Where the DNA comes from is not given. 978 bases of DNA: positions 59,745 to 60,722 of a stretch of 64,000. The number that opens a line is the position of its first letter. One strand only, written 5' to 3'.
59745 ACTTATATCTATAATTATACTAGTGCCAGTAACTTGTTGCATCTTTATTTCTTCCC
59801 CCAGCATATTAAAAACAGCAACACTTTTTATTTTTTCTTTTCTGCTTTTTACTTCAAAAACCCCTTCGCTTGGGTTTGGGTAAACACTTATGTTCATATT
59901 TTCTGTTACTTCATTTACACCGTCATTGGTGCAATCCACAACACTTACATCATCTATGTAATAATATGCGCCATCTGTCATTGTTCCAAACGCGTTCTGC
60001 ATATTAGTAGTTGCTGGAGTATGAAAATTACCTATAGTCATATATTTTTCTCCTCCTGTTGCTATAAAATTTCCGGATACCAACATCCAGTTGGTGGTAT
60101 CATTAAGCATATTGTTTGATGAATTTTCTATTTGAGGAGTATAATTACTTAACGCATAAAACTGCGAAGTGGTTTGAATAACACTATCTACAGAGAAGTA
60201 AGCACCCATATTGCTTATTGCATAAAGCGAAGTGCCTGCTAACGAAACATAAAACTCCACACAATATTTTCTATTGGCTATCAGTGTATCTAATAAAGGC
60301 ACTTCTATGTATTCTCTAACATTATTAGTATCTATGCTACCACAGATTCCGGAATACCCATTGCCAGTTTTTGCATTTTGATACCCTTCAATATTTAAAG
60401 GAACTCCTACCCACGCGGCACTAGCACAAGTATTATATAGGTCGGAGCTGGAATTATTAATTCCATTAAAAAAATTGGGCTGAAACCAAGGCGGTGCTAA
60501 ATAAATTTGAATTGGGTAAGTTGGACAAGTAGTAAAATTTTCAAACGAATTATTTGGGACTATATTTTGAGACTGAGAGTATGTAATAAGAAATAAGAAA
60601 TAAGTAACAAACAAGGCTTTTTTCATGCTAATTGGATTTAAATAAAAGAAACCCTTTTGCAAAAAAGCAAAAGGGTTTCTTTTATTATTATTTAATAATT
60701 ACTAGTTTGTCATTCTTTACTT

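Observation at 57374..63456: Tandemly duplicated and recombined array of T9SS cargo genes (A-B-A'fragment-B'-B''pseudogene) with shuffled C-terminal sorting domains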

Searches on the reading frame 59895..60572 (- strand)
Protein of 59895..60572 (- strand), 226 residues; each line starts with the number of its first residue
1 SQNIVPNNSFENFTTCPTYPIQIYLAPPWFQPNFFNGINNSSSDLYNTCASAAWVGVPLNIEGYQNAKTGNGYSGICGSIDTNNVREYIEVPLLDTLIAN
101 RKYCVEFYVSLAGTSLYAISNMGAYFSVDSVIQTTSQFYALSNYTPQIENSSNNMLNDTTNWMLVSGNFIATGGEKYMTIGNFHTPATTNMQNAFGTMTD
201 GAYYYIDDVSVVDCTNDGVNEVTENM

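Call 11: find_homologous_proteins(query=window:59895-60572:-, max_evalue=0.001)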
Query window:59895-60572:- (226 aa): 534 proteins with E <= 0.001 among 604 candidates; the best 120 are listed.
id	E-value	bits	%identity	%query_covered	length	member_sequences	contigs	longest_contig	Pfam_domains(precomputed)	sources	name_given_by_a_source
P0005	2.2e-147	507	100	100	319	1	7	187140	PF18962.8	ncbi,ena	-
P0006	1.7e-95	337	70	100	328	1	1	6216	PF18962.8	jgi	-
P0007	2.2e-94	333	68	99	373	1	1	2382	PF18962.8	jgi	-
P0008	1.2e-84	302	67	98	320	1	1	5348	PF18962.8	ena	-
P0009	6.9e-79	283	60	99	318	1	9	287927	PF18962.8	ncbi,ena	-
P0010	2.3e-78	281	61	100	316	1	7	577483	PF18962.8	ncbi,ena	-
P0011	6.3e-78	280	61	100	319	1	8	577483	PF18962.8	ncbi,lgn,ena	-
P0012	1.1e-76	276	61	98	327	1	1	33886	PF18962.8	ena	-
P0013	1.8e-76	275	62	96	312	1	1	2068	PF18962.8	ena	-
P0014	4.5e-76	274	60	99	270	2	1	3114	-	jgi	-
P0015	8.3e-76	273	60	97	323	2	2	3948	PF18962.8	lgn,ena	-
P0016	1.8e-75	272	59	100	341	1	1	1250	PF18962.8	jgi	jgi:hypothetical protein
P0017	3.8e-75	271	61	99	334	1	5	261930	PF18962.8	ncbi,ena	-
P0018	1.8e-74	268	58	98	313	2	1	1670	PF18962.8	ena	-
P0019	1.9e-74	268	61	98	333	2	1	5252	PF18962.8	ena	-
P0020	2.3e-74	268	58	100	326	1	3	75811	PF18962.8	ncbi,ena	-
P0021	2.5e-74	268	59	99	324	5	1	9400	PF18962.8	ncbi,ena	-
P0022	4.0e-74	267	61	99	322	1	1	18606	PF18962.8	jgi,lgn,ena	-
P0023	7.0e-74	266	58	98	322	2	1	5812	PF18962.8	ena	-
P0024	1.0e-73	266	58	98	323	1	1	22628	PF18962.8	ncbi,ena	-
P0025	2.0e-73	265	59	100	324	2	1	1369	PF18962.8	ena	-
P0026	2.1e-73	265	57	97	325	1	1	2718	PF18962.8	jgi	-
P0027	4.4e-73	264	60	98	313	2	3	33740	PF18962.8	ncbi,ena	-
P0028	3.3e-72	261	59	99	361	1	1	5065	PF18962.8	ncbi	-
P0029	5.0e-72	260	58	99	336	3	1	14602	PF18962.8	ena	-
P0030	8.1e-72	260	55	98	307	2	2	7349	PF18962.8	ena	-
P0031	1.1e-71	259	56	100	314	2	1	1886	PF18962.8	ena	-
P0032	1.9e-71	258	58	99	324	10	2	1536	PF18962.8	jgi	-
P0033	2.1e-71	258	60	99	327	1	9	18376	PF18962.8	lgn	-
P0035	3.0e-71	258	59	98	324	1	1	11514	PF18962.8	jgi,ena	-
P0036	3.0e-71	258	58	98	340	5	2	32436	PF18962.8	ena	-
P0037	9.4e-71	256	60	98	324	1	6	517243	PF18962.8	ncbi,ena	-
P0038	1.1e-70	256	58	98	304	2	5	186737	PF18962.8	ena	-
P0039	1.2e-70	256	58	98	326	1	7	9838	PF18962.8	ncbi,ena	-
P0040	3.2e-70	254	57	99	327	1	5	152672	PF18962.8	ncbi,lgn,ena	-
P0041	3.4e-70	254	56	97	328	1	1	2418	PF18962.8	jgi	jgi:OmpA-OmpF porin, OOP family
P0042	3.6e-70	254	58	100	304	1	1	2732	PF18962.8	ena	-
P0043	4.4e-70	254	56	98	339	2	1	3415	PF18962.8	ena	-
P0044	1.2e-69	252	57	100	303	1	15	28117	PF18962.8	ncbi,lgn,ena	-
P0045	1.7e-69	252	59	99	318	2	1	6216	PF18962.8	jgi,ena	-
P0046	3.7e-69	251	58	98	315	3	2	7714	PF18962.8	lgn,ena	-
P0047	5.9e-69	250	57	97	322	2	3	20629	PF18962.8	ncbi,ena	-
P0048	6.7e-69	250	57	99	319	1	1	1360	PF18962.8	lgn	-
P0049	1.2e-68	249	59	99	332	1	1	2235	PF18962.8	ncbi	-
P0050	1.4e-68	249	58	100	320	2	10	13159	PF18962.8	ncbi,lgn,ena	-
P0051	1.6e-68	249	56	100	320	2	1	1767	PF18962.8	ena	-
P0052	1.7e-68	249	57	98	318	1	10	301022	PF18962.8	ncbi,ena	-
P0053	3.2e-68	248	56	97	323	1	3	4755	PF18962.8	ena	-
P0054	3.5e-68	248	57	95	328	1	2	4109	PF18962.8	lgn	-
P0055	3.5e-68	248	58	96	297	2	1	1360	PF18962.8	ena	-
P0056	3.7e-68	248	57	99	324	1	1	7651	PF18962.8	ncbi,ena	-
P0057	4.9e-68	247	56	100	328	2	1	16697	PF18962.8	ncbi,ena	ncbi:MAG: T9SS type A sorting domain-containing protein [Bacteroidota bacterium]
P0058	5.6e-68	247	56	98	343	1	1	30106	PF18962.8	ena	-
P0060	1.8e-66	242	58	98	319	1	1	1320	PF18962.8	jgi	-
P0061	3.6e-66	241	54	97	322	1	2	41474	PF18962.8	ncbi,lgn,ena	-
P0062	5.2e-66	241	55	97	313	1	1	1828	PF18962.8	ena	-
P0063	1.7e-65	239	52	100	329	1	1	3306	PF18962.8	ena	-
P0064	2.9e-65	238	56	98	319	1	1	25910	PF18962.8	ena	-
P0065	4.5e-65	238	54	94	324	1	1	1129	PF18962.8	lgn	-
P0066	6.0e-65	237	57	98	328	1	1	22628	PF18962.8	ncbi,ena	-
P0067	1.3e-64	236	59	99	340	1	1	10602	PF18962.8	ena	-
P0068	1.6e-64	236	53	97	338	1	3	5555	PF18962.8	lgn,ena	-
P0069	5.3e-64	234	56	98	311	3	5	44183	PF18962.8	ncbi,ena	-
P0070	5.9e-64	234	56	97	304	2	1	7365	PF18962.8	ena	-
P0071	6.6e-64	234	56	98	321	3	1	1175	PF18962.8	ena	-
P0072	2.1e-63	232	55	99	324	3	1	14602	PF18962.8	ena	-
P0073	2.3e-63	232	56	99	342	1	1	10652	PF18962.8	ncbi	-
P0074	2.7e-63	232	52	98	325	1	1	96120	PF18962.8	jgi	jgi:hypothetical protein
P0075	2.9e-63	232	52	98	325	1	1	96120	PF18962.8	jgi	jgi:hypothetical protein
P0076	4.1e-63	231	52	97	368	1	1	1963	PF18962.8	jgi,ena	jgi:hypothetical protein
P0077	1.1e-62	230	54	98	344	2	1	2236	PF18962.8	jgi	jgi:hypothetical protein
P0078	3.4e-62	228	55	98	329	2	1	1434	PF18962.8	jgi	-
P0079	8.3e-62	227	55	98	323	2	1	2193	PF18962.8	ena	-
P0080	1.1e-61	227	53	100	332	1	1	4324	PF18962.8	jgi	-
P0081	1.5e-61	226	55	98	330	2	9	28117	PF18962.8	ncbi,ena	-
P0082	1.9e-60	222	52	99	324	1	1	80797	PF18962.8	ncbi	-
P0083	3.0e-60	222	51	98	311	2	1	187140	PF18962.8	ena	-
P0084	3.9e-60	221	54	97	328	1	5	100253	PF18962.8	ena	-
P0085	2.5e-59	219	51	100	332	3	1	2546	PF18962.8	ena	-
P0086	4.1e-59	218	52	95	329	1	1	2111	PF18962.8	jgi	jgi:hypothetical protein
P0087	4.9e-59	218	51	99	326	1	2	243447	PF18962.8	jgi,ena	jgi:hypothetical protein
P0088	8.1e-59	217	53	98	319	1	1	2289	PF18962.8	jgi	-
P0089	4.5e-58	215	50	95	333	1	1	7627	PF18962.8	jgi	jgi:hypothetical protein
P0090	2.5e-57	212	54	100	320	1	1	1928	PF18962.8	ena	-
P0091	6.4e-57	211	50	96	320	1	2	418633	PF13585.13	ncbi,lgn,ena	-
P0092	7.3e-57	211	53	98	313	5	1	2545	PF18962.8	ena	-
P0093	7.8e-57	211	49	99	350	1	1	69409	PF18962.8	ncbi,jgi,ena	ncbi:MAG: T9SS type A sorting domain-containing protein [Bacteroidota bacterium]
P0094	3.5e-56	209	52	99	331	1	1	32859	PF18962.8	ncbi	-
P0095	3.7e-56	208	51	96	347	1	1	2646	PF13585.13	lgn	-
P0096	4.9e-56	208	49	98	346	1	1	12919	PF13585.13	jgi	-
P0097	5.0e-56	208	50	99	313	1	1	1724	PF13585.13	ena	-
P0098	1.9e-55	206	50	97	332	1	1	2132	PF18962.8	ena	-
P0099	1.9e-54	203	62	75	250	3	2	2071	PF18962.8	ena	-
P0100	2.8e-54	202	52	94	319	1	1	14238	PF18962.8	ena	-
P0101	8.7e-54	201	51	99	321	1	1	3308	PF18962.8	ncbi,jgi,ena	jgi:hypothetical protein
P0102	9.3e-54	201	51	94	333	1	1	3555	PF18962.8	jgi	jgi:hypothetical protein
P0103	1.1e-53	200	52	93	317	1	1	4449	PF18962.8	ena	-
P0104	7.5e-53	198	50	99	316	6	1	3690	PF18962.8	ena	-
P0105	8.4e-53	197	52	94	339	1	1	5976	PF13585.13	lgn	-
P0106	2.2e-52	196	49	95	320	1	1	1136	PF18962.8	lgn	-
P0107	5.2e-52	195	49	98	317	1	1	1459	PF18962.8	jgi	jgi:hypothetical protein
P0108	2.3e-51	193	50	99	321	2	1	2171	PF18962.8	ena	-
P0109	3.2e-51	192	49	96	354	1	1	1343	PF13585.13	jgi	jgi:gliding motility-associated-like protein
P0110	3.8e-51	192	45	100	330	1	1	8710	PF13585.13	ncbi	ncbi:MAG: gliding motility-associated C-terminal domain-containing protein [Bacteroidota bacterium]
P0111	7.3e-51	191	50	94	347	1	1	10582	PF13585.13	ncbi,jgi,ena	jgi:gliding motility-associated-like protein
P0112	1.1e-50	190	47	99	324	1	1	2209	PF18962.8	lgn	-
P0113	1.2e-50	190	48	99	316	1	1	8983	PF18962.8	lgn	-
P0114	2.7e-50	189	50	94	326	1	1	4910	PF13585.13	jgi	jgi:gliding motility-associated-like protein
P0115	8.5e-50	188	45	99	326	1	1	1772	PF18962.8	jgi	jgi:Secretion system C-terminal sorting domain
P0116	1.1e-49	187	47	96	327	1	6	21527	PF13585.13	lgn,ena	-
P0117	4.7e-49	185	44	99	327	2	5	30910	PF18962.8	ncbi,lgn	-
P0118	5.3e-49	185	48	96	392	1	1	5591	PF13585.13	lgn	-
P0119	6.1e-49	185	49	100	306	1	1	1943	PF18962.8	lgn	-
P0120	8.4e-49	184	46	100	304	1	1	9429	PF18962.8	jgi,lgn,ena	-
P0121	1.2e-48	184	48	97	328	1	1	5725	PF13585.13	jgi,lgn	-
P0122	1.6e-48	183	50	94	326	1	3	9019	PF13585.13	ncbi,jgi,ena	-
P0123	3.7e-48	182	46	97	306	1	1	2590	PF18962.8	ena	-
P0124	8.5e-48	181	45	100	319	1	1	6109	PF18962.8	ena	-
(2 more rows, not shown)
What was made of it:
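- The B N-domain has 534 homologues, almost all ~300-340 aa, with either PF18962 or PF13585 tails (call 11).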

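Call 15: find_encoding_contigs(protein=P0006, flank=10000, max_places=3)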
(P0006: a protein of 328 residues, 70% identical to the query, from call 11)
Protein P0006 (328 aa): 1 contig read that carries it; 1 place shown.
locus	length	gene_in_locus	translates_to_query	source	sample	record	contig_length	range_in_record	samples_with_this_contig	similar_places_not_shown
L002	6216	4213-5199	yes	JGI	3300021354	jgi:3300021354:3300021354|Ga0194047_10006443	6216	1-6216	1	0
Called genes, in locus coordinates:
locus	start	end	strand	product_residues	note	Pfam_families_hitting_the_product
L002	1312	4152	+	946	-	PF18962:Por_Secre_tail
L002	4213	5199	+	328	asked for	PF18962:Por_Secre_tail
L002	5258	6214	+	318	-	PF18962:Por_Secre_tail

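Call 16: find_encoding_contigs(protein=P0010, flank=10000, max_places=3)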
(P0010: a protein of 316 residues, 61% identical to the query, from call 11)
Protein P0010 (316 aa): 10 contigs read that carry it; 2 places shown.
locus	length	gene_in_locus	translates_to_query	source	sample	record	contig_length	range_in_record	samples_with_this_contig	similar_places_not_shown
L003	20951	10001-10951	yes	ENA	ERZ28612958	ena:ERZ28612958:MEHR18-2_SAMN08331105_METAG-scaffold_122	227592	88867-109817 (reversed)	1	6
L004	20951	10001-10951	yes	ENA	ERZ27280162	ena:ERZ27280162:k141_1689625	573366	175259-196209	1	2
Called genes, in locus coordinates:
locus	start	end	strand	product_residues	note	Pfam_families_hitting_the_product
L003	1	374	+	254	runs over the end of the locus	PF20243:MbnP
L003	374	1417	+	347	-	PF00034:Cytochrom_C (faint), PF03150:CCP_MauG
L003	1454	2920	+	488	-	PF22494:choice_anch_I (faint), PF25174:Beta-prop_THOC3 (faint), PF10282:Lactonase (weak)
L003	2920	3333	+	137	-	PF04134:DCC1-like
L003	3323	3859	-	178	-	PF13650:Asp_protease_2, PF13975:gag-asp_proteas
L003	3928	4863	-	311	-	PF00056:Ldh_1_N, PF02866:Ldh_1_C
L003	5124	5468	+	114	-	-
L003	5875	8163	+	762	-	PF13715:CarbopepD_reg_2 (weak), PF07715:Plug, PF00593:TonB_dep_Rec_b-barrel, PF25183:OMP_b-brl_4 (weak)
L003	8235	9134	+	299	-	-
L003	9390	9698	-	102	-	-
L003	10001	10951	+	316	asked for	PF18962:Por_Secre_tail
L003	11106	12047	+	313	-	PF01134:GIDA (faint), PF07992:Pyr_redox_2, PF13738:Pyr_redox_3, PF00070:Pyr_redox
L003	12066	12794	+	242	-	PF07661:MORN_2 (faint)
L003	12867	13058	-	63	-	PF00313:CSD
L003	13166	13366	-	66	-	-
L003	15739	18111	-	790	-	PF06119:NIDO, PF18911:PKD_4, PF00801:PKD, PF13585:CHU_C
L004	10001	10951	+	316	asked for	PF18962:Por_Secre_tail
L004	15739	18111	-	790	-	PF06119:NIDO, PF18911:PKD_4, PF00801:PKD, PF13585:CHU_C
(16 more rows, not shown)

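Call 17: find_encoding_contigs(protein=P0009, flank=10000, max_places=3)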
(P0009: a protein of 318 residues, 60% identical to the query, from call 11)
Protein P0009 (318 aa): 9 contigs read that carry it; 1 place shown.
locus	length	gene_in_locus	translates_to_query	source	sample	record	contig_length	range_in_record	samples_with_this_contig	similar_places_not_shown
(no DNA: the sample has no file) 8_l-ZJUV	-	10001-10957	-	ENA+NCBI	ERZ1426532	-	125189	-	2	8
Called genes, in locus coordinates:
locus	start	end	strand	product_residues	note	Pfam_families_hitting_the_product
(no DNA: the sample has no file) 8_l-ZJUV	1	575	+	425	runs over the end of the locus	PF12679:ABC2_membrane_2, PF12698:ABC2_membrane_3, PF01061:ABC2_membrane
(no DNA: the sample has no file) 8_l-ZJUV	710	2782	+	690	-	PF03571:Peptidase_M49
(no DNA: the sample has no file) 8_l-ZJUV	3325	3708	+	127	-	-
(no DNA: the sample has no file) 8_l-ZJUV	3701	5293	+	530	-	PF18962:Por_Secre_tail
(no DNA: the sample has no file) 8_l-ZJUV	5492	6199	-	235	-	-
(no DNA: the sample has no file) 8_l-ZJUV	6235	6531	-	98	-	-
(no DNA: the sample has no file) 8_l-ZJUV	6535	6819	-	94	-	PF12844:HTH_19 (weak), PF01381:HTH_3, PF13443:HTH_26 (weak)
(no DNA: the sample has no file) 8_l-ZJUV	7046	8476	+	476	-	PF18962:Por_Secre_tail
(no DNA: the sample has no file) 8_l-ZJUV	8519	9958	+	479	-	PF17164:DUF5122 (faint), PF18962:Por_Secre_tail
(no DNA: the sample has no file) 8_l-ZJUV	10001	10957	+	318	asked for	PF18962:Por_Secre_tail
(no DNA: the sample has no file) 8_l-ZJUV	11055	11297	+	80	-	-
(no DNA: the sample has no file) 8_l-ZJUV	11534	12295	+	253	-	PF18306:LDcluster4, PF03641:Lysine_decarbox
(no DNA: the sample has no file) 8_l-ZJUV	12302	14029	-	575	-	PF01551:Peptidase_M23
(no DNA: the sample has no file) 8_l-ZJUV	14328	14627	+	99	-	PF00216:Bac_DNA_binding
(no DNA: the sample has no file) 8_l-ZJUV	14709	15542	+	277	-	PF14561:TPR_20 (faint), PF13174:TPR_6 (faint), PF13181:TPR_8 (faint), PF23914:TPR_CcmH_CycH (weak), PF21033:RMD1-3, PF13414:TPR_11, PF13432:TPR_16 (weak), PF14559:TPR_19, +8 more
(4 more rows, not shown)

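Call 49: find_encoding_contigs(protein=P0007, flank=6000, max_places=3)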
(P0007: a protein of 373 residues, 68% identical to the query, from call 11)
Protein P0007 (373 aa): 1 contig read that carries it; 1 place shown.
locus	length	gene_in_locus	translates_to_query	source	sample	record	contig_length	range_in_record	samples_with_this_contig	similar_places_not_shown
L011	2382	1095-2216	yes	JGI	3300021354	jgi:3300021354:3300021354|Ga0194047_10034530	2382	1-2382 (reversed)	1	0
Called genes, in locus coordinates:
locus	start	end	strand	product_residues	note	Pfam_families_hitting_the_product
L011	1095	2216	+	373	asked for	PF18962:Por_Secre_tail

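Call 83: find_encoding_contigs(protein=P0073, flank=10000, max_places=2)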
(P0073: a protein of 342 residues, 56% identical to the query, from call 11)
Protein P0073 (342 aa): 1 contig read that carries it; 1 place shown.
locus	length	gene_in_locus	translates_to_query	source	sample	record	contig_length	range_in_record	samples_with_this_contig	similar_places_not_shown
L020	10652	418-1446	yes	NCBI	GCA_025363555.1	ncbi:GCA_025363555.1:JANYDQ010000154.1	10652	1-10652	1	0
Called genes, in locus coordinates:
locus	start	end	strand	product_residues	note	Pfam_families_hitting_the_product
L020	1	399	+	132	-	?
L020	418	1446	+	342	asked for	PF18962:Por_Secre_tail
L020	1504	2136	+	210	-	-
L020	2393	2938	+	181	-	PF00072:Response_reg, PF00196:GerE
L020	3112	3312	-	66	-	-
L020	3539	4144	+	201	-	PF00081:Sod_Fe_N, PF02777:Sod_Fe_C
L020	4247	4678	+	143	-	PF05154:TM2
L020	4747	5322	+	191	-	PF01467:CTP_transf_like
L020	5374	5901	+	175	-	-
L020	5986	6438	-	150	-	PF00383:dCMP_cyt_deam_1, PF14437:MafB19-deam, PF14439:Bd3614-deam (weak)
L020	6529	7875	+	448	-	PF00206:Lyase_1, PF08328:ASL_C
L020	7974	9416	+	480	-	-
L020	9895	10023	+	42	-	-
